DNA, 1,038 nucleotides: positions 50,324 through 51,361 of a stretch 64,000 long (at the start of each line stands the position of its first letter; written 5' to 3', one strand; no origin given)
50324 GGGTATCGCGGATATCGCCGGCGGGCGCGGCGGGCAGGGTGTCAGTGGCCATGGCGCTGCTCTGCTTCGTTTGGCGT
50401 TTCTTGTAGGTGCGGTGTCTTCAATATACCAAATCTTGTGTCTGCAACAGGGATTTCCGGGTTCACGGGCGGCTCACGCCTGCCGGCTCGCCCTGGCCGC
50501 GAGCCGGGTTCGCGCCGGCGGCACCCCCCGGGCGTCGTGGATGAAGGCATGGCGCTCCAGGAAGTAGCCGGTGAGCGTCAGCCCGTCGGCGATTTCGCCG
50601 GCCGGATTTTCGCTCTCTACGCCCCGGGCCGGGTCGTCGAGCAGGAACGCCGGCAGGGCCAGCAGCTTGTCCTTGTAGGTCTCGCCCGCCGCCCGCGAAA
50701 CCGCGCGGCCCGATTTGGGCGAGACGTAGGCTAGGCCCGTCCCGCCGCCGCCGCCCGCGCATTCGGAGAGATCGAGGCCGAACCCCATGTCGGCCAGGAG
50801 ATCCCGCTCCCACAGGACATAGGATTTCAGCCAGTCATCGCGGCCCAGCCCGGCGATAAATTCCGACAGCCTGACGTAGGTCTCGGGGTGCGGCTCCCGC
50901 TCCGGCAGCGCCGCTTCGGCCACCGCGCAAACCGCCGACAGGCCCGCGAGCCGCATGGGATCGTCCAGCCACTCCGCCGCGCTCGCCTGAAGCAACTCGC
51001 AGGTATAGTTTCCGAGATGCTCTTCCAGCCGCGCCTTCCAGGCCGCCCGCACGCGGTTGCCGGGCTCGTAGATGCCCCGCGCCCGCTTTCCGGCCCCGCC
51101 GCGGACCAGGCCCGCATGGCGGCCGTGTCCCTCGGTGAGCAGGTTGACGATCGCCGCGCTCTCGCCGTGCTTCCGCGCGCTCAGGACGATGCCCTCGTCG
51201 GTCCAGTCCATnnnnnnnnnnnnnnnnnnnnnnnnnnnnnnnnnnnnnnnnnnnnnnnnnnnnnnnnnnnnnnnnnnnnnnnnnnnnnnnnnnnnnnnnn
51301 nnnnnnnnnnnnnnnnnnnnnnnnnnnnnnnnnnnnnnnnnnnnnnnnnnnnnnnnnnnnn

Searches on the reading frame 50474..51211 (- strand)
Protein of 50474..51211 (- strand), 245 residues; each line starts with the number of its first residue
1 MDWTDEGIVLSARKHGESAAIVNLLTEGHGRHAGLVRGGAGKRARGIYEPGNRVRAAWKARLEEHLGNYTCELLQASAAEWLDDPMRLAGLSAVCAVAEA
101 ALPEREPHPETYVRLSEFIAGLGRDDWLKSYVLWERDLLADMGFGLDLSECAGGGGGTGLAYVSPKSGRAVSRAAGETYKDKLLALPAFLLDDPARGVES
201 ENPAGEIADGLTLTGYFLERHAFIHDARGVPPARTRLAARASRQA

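Call 3: search_protein_families(library=pfam, proteins=[window:50474-51211:-], max_evalue=0.01)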
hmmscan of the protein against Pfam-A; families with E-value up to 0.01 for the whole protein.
window:50474-51211:- (245 aa): 2 families
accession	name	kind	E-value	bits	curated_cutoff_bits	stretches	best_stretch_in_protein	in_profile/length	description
PF02565.21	RecO_C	-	6.7e-24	84.9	22.1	1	83-222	2-149/157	Recombination protein O C terminal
PF11967.14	RecO_N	-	1.4e-17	63.9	27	1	1-70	1-72/80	Recombination protein O N terminal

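Call 7: search_protein_families(library=ncbifam, proteins=[window:50474-51211:-], max_evalue=0.01)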
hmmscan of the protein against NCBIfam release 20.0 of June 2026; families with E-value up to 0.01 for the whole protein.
window:50474-51211:- (245 aa): 1 family
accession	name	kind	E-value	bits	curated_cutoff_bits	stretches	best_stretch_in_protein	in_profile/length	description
TIGR00613.1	reco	equivalog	5.1e-29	101.4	48.7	1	3-209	1-212/239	DNA repair protein RecO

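Call 8: find_encoding_contigs(protein=window:50474-51211:-, flank=10000, max_places=10)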
Protein window:50474-51211:- (245 aa): 3 contigs read that carry it; 3 places shown.
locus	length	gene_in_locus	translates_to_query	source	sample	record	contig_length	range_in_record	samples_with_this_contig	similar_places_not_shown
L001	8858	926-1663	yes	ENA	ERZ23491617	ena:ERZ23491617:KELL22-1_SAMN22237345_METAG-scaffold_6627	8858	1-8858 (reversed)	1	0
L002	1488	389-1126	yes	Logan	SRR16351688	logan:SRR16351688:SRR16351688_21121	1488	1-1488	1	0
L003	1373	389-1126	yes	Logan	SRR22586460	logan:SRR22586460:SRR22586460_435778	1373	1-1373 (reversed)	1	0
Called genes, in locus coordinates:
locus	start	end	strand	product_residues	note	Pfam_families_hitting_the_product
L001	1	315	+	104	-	?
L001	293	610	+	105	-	PF01381:HTH_3 (weak)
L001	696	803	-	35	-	-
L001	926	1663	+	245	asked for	PF11967:RecO_N, PF02565:RecO_C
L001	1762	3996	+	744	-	PF00521:DNA_topoisoIV, PF03989:DNA_gyraseA_C (faint)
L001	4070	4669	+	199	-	PF02632:BioY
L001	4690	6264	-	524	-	PF06808:DctM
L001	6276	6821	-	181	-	PF04290:DctQ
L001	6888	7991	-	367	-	PF03480:DctP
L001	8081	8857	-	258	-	?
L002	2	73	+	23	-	?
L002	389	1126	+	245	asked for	PF11967:RecO_N, PF02565:RecO_C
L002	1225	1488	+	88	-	?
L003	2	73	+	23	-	?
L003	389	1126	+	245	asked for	PF11967:RecO_N, PF02565:RecO_C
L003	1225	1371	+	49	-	?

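Call 10: find_related_loci(query=window:50474-51211:-, collection=genome_contigs, flank=10000)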
Query window:50474-51211:- (245 aa) in genome_contigs; peptide patterns used: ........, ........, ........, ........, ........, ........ (x = any residue, [..] = any of these).
217 stretches matched a pattern; 150 encode a relative of the query (tblastn E <= 1e-3); the best 80 are kept; 80 distinct loci.
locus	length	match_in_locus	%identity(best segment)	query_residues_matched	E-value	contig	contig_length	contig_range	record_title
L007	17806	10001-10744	92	1-245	2e-146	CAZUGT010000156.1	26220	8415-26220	MAG TPA_asm: uncultured Rhodospirillaceae bacterium isolate SRP338948_co1_27 genome assembly, contig: k141_86432, whole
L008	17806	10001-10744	92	1-245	2e-146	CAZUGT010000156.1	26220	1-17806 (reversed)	MAG TPA_asm: uncultured Rhodospirillaceae bacterium isolate SRP338948_co1_27 genome assembly, contig: k141_86432, whole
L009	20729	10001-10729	92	1-243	1e-144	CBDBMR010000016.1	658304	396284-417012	MAG: Rhodospirillales bacterium isolate e27e2cbc-abdb-4762-b094-4e72ea50ec95 genome assembly, contig: contig_16, whole g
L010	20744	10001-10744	90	1-245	8e-139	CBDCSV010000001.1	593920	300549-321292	MAG: Rhodospirillales bacterium isolate 4a57bf92-28fb-45f7-8c73-8ba1c5cb0e23 genome assembly, contig: contig_1, whole ge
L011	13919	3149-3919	86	1-243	1e-135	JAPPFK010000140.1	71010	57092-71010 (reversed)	MAG: Rhodospirillales bacterium isolate RHO1_bin_29 NODE_866_length_71010_cov_5.833599, whole genome shotgun sequence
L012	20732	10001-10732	91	1-244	7e-131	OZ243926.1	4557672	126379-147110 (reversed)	MAG: Rhodospirillales bacterium isolate f3036996-ea91-419f-bf8b-46094c79dfb2 genome assembly, chromosome: 1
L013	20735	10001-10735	96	1-245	3e-154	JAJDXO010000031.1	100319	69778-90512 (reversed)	MAG: Rhodospirillales bacterium isolate jk18x27bins.37 k141_443537, whole genome shotgun sequence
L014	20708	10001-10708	64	1-241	4e-95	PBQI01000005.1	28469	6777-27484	MAG: Rhodospirillaceae bacterium isolate NP992 43238, whole genome shotgun sequence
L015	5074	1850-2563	61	1-243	3e-90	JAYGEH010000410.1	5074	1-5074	MAG: Rhodospirillales bacterium isolate OC6_3000m_MAG_133 OC6_3000m_contig_4165448, whole genome shotgun sequence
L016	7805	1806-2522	59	1-244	5e-89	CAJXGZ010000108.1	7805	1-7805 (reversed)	MAG TPA_asm: uncultured Rhodospirillales bacterium isolate SRR4028170_bin.18_MetaBAT_v2.12.1_MAG genome assembly, contig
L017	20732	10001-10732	63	1-243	5e-87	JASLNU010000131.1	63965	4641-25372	MAG: Rhodospirillales bacterium isolate Arabian11_MAG_19 c_000001689591, whole genome shotgun sequence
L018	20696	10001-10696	60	1-237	3e-85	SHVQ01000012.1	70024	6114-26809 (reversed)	MAG: Rhodospirillales bacterium isolate Baikal-deep-G42 BACOMB-C1324, whole genome shotgun sequence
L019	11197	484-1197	61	1-244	4e-84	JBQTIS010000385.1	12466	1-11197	MAG: Rhodospirillales bacterium isolate SAR99 c_000000430779, whole genome shotgun sequence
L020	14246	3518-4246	60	1-244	3e-83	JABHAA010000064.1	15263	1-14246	MAG: Rhodospirillaceae bacterium isolate SI036_bin45 k141_1033414, whole genome shotgun sequence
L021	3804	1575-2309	61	1-244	6e-83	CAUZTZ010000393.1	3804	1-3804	MAG: Alphaproteobacteria bacterium isolate CB9_331.49 genome assembly, contig: Ga0302133_10019657, whole genome shotgun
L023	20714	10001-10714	55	1-243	1e-80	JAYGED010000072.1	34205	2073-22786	MAG: Alphaproteobacteria bacterium isolate OC3_3000m_MAG_71 OC3_3000m_contig_3327678, whole genome shotgun sequence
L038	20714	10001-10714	52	1-244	3e-67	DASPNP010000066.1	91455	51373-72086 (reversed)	MAG TPA_asm: Azospirillaceae bacterium isolate SMAG_U12124 k141_137235, whole genome shotgun sequence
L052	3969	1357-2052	49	1-229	1e-63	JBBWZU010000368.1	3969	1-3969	MAG: Hyphomicrobiales bacterium isolate Holy_369 scaffold_1791206, whole genome shotgun sequence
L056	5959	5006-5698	50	1-228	9e-63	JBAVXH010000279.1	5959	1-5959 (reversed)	MAG: Xanthobacteraceae bacterium isolate MFD02760_ilm_asm_bin4 k127_39107, whole genome shotgun sequence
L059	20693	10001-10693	49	1-228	4e-62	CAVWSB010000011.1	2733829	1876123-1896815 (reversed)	MAG: uncultured Alphaproteobacteria bacterium isolate MFD01213.bin.1.9 genome assembly, contig: contig_98, whole genome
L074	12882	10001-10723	52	1-231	2e-60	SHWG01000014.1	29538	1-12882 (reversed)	MAG: Rhodospirillales bacterium isolate Baikal-deep-G60 BACOMB-C7039, whole genome shotgun sequence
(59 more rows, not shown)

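Call 24: search_protein_families(library=pfam, proteins=[L007:9377-9709:+, L009:7487-7939:-, L009:8027-8617:-, L009:9000-9350:-, L009:9358-9726:-, L018:8392-8904:+, L018:8997-9917:-, L023:8412-8861:-, L023:8805-9191:+, L023:9157-9996:+], max_evalue=0.01)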
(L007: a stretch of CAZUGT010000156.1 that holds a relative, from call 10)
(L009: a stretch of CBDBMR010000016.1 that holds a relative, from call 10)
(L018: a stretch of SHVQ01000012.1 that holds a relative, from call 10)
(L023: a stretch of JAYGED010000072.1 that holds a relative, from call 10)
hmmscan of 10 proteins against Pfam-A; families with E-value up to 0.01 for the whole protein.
L007:9377-9709:+ (111 aa): 0 families

L009:7487-7939:- (150 aa): 0 families

L009:8027-8617:- (196 aa): 0 families

L009:9000-9350:- (116 aa): 6 families
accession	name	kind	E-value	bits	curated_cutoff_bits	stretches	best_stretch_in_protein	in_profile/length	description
PF01381.28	HTH_3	-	1.3e-07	31.9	23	1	33-82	1-51/55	Helix-turn-helix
PF13744.12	HTH_37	-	2.8e-07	30.7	27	1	28-87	22-79/80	Helix-turn-helix domain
PF13560.12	HTH_31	-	0.00016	22.4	27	1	32-66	5-39/64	Helix-turn-helix domain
PF12844.13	HTH_19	-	0.00052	20.3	30.2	1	33-79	4-51/64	Helix-turn-helix domain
PF13413.12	HTH_25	-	0.0052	17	24.6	0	32-64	1-33/62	Helix-turn-helix domain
PF01047.28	MarR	-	0.0077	16.5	24.6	0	28-61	4-37/59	MarR family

L009:9358-9726:- (122 aa): 1 family
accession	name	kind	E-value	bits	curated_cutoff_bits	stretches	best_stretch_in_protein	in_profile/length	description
PF05973.20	Gp49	-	3.5e-21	75.5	23.9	1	19-113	2-89/90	Phage derived protein Gp49-like (DUF891)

L018:8392-8904:+ (171 aa): 0 families

L018:8997-9917:- (306 aa): 1 family
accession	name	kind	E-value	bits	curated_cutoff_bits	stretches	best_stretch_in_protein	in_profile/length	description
PF00691.25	OmpA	-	2e-15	57.4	27.2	1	205-299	1-98/98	OmpA family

L023:8412-8861:- (149 aa): 0 families

L023:8805-9191:+ (129 aa): 1 family
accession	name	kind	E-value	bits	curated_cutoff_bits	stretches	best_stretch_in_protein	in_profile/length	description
PF01850.27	PIN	-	1.1e-16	61.9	23.6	1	1-124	1-118/120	PIN domain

L023:9157-9996:+ (280 aa): 1 family
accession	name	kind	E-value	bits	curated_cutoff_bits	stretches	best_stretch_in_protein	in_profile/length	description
PF00795.27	CN_hydrolase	-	1.2e-45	156.3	23.2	1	14-258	2-255/256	Carbon-nitrogen hydrolase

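Call 25: search_protein_families(library=pfam, proteins=[L074:4545-5276:-, L074:5276-6001:-, L074:6001-6657:-, L074:8472-9866:-, L038:4898-5836:-, L038:6024-7277:-, L038:7385-9952:-, L056:1548-3824:+, L056:3852-4637:-, L059:8872-9993:+], max_evalue=0.01)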
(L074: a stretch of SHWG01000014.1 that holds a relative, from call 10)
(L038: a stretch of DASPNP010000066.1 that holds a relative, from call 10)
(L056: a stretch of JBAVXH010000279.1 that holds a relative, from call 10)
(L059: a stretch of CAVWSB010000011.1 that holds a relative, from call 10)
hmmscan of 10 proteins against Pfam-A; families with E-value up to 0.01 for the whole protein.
L074:4545-5276:- (243 aa): 1 family
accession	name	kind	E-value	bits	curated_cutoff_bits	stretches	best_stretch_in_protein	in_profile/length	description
PF01177.27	Asp_Glu_race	-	1.9e-35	123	31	1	14-231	1-210/211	Asp/Glu/Hydantoin racemase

L074:5276-6001:- (241 aa): 17 families
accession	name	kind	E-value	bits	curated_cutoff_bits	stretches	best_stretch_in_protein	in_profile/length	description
PF00005.33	ABC_tran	-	9.3e-36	123.9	25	1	16-164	1-137/137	ABC transporter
PF13304.12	AAA_21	-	1.9e-09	38.5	27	2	133-194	235-299/304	AAA domain, putative AbiEii toxin, Type IV TA system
PF02463.25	SMC_N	-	3e-09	37.1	40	1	25-205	23-208/220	RecF/RecN/SMC N terminal domain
PF03193.22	RsgA_GTPase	-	7.8e-05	23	30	1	23-59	103-139/174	RsgA GTPase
PF13555.12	AAA_29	-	0.00015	21.9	27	1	13-43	12-39/61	P-loop containing region of AAA domain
PF09818.15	ABC_ATPase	-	0.00017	21.1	23.2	0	137-218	159-255/283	P-loop domain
PF20703.3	nSTAND1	-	0.0002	21.6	27.1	1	10-201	17-167/379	Novel STAND NTPase 1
PF13476.12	AAA_23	-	0.00051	21.2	27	1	27-46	20-39/201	AAA domain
PF25201.1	nSTAND6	-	0.00075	20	27.7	1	10-90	2-79/148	Novel STAND NTPase 6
PF13191.12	AAA_16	-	0.00079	20.4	32.6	1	22-47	18-45/167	AAA ATPase domain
PF02492.25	cobW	-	0.00083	19.4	20.7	1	28-65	2-41/180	CobW/HypB/UreG, nucleotide-binding domain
PF03215.21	Rad17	-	0.00084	19.8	23.8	1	21-99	40-114/186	Rad17 P-loop domain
PF13401.12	AAA_22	-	0.00098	19.9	27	1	26-60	5-33/130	AAA domain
PF20720.3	nSTAND3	-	0.0026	17.9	27.2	1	17-45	8-36/155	Novel STAND NTPase 3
PF13166.12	AAA_13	-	0.0048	16.1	36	0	158-205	531-581/713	AAA domain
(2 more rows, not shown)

L074:6001-6657:- (218 aa): 1 family
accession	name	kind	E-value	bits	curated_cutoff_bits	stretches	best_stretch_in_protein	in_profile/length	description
PF00528.27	BPD_transp_1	-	2.6e-22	79.9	26.4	1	34-216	1-182/184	Binding-protein-dependent transport system inner membrane component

L074:8472-9866:- (464 aa): 1 family
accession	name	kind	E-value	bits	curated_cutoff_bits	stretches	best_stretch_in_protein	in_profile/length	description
PF00202.27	Aminotran_3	-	5.9e-82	275.9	30.5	1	30-433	10-403/403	Aminotransferase class-III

L038:4898-5836:- (312 aa): 1 family
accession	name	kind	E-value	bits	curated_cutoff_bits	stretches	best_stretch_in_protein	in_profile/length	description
PF05067.18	Mn_catalase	-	8.5e-100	333.8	27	1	11-275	1-254/284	Manganese containing catalase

L038:6024-7277:- (417 aa): 0 families

L038:7385-9952:- (855 aa): 6 families
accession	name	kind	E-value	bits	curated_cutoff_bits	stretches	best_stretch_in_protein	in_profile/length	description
PF00563.25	EAL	-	4e-73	246.1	31.3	1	607-841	3-236/236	EAL domain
PF08447.18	PAS_3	-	1.5e-45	153.8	25.6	3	323-410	2-88/89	PAS fold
PF00990.26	GGDEF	-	9.7e-41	139.7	23.8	1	428-586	1-161/161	Diguanylate cyclase, GGDEF domain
PF08448.16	PAS_4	-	7.2e-16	58.8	23.1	2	181-289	5-109/110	PAS fold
PF13426.13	PAS_9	-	1.4e-15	57.9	27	3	61-158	14-103/103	PAS domain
PF00989.32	PAS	-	2.4e-11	44.1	22.6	0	301-414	2-113/113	PAS fold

L056:1548-3824:+ (759 aa): 0 families

L056:3852-4637:- (261 aa): 0 families

L059:8872-9993:+ (374 aa): 0 families

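Call 57: search_protein_families(library=padloc, proteins=[L007:9377-9709:+, L009:7487-7939:-, L009:8027-8617:-, L056:1548-3824:+, L056:3852-4637:-, L059:8872-9993:+, L038:6024-7277:-, L018:8392-8904:+, L052:128-1336:+], max_evalue=0.01)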
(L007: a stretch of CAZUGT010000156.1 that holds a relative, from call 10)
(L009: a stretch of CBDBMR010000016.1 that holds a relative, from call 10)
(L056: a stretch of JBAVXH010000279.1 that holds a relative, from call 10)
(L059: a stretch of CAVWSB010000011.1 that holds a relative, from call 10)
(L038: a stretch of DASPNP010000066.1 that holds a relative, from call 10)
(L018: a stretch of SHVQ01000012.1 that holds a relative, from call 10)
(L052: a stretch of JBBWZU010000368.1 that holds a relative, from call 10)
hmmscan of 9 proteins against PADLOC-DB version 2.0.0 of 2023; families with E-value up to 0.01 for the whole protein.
L007:9377-9709:+ (111 aa): 0 families

L009:7487-7939:- (150 aa): 0 families

L009:8027-8617:- (196 aa): 0 families

L056:1548-3824:+ (759 aa): 0 families

L056:3852-4637:- (261 aa): 0 families

L059:8872-9993:+ (374 aa): 0 families

L038:6024-7277:- (417 aa): 0 families

L018:8392-8904:+ (171 aa): 0 families

L052:128-1336:+ (403 aa): 0 families

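Call 58: search_protein_families(library=ncbifam, proteins=[L007:9377-9709:+, L009:7487-7939:-, L009:8027-8617:-, L056:1548-3824:+, L056:3852-4637:-, L059:8872-9993:+, L038:6024-7277:-, L018:8392-8904:+, L052:128-1336:+], max_evalue=0.01)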
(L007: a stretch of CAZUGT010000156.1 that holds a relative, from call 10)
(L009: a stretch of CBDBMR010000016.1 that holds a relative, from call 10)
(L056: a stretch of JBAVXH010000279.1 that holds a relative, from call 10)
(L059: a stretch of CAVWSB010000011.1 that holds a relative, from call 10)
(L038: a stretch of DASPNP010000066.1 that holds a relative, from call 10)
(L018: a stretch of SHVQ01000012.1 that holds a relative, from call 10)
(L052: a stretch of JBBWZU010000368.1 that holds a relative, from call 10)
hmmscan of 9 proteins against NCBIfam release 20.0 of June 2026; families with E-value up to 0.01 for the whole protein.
L007:9377-9709:+ (111 aa): 0 families

L009:7487-7939:- (150 aa): 0 families

L009:8027-8617:- (196 aa): 0 families

L056:1548-3824:+ (759 aa): 0 families

L056:3852-4637:- (261 aa): 0 families

L059:8872-9993:+ (374 aa): 0 families

L038:6024-7277:- (417 aa): 0 families

L018:8392-8904:+ (171 aa): 0 families

L052:128-1336:+ (403 aa): 0 families
